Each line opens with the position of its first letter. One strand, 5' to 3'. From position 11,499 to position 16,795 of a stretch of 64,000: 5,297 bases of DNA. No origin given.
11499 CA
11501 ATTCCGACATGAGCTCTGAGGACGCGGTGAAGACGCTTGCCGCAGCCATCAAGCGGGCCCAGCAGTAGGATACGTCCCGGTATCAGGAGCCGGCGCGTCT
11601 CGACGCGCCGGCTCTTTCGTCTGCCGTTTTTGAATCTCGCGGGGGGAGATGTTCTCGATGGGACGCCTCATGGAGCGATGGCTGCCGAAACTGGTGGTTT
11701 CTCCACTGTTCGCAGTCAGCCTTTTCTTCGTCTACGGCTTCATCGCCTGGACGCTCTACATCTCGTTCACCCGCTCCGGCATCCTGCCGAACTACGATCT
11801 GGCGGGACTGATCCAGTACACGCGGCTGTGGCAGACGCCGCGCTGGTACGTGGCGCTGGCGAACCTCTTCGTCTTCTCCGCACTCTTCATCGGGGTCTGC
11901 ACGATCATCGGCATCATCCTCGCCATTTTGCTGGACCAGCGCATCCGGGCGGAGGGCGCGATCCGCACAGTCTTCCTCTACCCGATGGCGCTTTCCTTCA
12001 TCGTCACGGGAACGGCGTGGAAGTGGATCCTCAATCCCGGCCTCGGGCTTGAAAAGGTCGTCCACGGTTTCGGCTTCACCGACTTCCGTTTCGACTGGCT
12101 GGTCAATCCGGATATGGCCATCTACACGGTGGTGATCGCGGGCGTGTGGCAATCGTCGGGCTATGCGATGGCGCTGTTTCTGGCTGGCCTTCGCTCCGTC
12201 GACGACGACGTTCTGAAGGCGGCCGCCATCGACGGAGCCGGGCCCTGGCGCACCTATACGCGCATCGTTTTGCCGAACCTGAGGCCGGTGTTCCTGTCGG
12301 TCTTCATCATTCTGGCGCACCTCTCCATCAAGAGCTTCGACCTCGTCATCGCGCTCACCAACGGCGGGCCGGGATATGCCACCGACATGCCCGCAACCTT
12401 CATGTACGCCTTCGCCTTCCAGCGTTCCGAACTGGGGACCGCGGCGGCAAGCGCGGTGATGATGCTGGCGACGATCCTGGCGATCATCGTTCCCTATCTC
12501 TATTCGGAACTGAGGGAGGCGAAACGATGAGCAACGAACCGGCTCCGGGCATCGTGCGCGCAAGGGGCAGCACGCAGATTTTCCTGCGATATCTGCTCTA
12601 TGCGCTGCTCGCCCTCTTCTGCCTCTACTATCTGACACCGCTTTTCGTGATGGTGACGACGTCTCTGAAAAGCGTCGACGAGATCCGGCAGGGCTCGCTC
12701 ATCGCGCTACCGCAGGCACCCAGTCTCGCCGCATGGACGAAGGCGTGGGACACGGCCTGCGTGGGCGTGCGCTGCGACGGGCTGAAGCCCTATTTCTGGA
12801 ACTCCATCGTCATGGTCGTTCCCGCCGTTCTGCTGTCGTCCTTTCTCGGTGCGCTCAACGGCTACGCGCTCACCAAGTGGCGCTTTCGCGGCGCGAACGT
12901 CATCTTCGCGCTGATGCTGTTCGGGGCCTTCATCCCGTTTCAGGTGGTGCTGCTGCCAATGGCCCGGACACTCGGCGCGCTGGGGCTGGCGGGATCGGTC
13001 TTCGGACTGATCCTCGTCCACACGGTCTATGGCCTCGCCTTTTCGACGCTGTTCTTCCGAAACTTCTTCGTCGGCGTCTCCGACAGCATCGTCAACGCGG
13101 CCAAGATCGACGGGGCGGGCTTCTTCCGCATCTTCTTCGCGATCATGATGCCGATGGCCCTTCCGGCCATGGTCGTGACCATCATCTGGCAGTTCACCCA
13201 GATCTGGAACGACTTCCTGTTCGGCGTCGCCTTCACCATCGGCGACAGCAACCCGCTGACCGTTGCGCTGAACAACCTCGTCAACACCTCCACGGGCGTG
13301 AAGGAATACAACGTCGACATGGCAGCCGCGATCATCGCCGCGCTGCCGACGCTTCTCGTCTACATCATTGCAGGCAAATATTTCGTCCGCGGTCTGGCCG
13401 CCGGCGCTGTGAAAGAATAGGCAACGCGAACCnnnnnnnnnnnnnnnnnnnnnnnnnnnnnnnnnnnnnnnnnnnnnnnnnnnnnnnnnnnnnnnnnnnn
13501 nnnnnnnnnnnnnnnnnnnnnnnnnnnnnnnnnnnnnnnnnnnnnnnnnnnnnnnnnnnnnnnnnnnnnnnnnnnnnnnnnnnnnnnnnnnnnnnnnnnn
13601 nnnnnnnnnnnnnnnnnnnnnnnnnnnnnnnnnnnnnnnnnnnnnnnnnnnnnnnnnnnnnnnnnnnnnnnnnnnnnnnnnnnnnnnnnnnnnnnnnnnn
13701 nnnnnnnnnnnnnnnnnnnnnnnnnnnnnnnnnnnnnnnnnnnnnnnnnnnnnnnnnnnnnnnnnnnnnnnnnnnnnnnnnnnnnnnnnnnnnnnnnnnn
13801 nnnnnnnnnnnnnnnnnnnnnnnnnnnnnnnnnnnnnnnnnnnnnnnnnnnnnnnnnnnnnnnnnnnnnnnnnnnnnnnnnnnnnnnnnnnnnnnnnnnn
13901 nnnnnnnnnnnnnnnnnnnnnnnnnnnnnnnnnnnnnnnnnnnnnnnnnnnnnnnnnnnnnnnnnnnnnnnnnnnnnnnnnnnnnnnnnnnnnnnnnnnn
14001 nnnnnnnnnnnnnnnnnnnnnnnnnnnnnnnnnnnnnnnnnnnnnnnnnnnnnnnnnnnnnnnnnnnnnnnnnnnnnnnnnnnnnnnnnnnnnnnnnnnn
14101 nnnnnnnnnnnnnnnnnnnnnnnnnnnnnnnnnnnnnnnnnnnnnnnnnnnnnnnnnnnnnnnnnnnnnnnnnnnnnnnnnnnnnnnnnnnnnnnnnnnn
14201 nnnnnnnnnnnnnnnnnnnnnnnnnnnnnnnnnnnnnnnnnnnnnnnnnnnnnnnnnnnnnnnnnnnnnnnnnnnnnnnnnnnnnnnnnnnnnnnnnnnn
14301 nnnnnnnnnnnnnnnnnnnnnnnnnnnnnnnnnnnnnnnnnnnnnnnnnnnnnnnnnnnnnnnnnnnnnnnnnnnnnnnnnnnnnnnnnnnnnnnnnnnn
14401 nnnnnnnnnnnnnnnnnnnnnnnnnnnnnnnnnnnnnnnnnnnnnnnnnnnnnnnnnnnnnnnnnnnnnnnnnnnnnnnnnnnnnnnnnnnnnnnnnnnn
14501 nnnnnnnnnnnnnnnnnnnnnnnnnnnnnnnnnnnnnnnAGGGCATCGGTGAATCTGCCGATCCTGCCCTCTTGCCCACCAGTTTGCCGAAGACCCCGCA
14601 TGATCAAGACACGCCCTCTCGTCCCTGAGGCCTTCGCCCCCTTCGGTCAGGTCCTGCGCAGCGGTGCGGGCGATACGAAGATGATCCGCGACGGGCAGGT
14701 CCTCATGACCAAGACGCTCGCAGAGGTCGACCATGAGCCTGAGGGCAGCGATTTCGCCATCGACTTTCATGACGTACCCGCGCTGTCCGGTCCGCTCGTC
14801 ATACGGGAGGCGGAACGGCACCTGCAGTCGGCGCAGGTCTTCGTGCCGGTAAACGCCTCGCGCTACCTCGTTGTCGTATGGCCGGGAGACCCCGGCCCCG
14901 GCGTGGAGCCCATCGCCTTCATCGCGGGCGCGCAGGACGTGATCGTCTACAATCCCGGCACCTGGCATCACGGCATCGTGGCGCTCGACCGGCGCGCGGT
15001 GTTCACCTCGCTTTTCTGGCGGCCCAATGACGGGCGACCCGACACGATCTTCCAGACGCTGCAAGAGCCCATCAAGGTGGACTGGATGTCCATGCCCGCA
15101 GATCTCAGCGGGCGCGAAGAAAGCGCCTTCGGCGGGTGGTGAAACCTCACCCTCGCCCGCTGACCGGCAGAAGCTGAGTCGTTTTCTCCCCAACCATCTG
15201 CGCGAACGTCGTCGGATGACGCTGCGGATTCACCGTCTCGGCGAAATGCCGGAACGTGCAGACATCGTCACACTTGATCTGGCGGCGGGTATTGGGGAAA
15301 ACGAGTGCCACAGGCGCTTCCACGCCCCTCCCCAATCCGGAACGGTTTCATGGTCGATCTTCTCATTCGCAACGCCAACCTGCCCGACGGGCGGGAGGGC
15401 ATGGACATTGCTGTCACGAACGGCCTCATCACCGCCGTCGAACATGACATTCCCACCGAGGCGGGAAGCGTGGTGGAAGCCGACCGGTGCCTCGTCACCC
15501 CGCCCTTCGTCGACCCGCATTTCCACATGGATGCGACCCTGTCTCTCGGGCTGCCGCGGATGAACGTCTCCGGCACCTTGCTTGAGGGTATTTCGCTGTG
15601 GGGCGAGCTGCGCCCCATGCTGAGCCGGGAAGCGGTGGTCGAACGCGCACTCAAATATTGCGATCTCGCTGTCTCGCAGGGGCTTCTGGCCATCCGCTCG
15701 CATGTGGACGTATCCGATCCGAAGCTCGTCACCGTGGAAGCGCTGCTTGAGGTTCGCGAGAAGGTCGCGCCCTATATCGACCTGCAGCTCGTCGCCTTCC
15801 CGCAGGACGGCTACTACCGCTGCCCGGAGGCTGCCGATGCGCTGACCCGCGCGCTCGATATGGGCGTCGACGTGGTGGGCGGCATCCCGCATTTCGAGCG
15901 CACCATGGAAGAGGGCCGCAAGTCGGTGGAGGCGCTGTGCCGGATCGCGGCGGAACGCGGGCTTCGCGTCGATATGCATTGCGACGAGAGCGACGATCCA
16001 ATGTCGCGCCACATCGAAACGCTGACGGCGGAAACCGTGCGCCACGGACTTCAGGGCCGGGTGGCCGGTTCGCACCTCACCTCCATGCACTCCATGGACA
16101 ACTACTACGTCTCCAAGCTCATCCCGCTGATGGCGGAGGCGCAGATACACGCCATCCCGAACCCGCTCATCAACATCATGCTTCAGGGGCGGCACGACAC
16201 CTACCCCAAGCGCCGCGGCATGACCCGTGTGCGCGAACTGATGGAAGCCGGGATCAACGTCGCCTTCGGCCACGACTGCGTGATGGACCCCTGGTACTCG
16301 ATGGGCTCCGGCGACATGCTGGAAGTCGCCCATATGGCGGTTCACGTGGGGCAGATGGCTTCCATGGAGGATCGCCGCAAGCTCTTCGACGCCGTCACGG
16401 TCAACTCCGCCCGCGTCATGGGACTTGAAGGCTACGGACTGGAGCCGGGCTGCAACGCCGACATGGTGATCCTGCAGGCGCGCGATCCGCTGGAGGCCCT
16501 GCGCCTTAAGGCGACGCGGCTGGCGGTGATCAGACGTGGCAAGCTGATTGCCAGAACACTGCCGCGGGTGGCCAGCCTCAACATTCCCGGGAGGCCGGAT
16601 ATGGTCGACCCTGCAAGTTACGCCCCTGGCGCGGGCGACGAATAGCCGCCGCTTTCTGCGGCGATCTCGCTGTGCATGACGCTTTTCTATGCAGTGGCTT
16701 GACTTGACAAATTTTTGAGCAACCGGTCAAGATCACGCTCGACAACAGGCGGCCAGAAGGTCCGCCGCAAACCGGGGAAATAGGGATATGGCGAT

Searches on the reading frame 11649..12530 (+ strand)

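Call 56: search_protein_families(library=pfam, max_evalue=1e-8, proteins=[window:11649-12530:+])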
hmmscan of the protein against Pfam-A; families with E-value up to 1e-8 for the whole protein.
window:11649-12530:+ (293 aa): 1 family
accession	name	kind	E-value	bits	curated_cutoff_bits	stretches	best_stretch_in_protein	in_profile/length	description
PF00528.27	BPD_transp_1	-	3.7e-18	66.3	26.4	1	86-284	3-178/184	Binding-protein-dependent transport system inner membrane component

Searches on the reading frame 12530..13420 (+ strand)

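Call 84: search_protein_families(library=pfam, max_evalue=0.001, proteins=[window:12530-13420:+])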
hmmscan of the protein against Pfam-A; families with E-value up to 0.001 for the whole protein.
window:12530-13420:+ (296 aa): 1 family
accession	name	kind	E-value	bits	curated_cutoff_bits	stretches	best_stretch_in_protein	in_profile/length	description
PF00528.27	BPD_transp_1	-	3.9e-12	46.7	26.4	1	107-284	5-177/184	Binding-protein-dependent transport system inner membrane component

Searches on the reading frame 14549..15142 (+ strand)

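Call 56: search_protein_families(library=pfam, max_evalue=1e-8, proteins=[window:14549-15142:+])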
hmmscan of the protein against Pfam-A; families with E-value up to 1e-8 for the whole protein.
window:14549-15142:+ (197 aa): 1 family
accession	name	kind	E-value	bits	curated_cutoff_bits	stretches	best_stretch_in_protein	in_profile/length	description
PF04115.18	Ureidogly_lyase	-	1.5e-25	90.2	23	1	17-155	2-141/162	Ureidoglycolate lyase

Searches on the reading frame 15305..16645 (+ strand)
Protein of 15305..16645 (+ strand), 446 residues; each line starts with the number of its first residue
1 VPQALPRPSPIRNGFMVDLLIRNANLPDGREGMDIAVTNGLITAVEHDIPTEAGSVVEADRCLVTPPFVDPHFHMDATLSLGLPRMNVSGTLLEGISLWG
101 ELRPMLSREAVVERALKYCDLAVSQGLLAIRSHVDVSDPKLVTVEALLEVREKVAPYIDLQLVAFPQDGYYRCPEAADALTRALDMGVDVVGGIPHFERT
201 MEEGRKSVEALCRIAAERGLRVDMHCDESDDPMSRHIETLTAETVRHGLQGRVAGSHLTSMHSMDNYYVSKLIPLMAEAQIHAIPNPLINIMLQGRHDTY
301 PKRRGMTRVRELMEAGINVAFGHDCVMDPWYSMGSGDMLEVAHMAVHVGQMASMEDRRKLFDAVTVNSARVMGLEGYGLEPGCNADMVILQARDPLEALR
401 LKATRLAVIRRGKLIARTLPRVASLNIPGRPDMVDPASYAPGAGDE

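Call 56: search_protein_families(library=pfam, max_evalue=1e-8, proteins=[window:15305-16645:+])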
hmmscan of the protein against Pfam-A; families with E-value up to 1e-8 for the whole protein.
window:15305-16645:+ (446 aa): 2 families
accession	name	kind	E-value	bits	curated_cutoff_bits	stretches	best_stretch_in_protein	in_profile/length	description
PF07969.17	Amidohydro_3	-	1.5e-57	196.6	29.7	1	56-413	2-469/472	Amidohydrolase family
PF01979.26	Amidohydro_1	-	1e-15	58.3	25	1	63-412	1-342/345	Amidohydrolase family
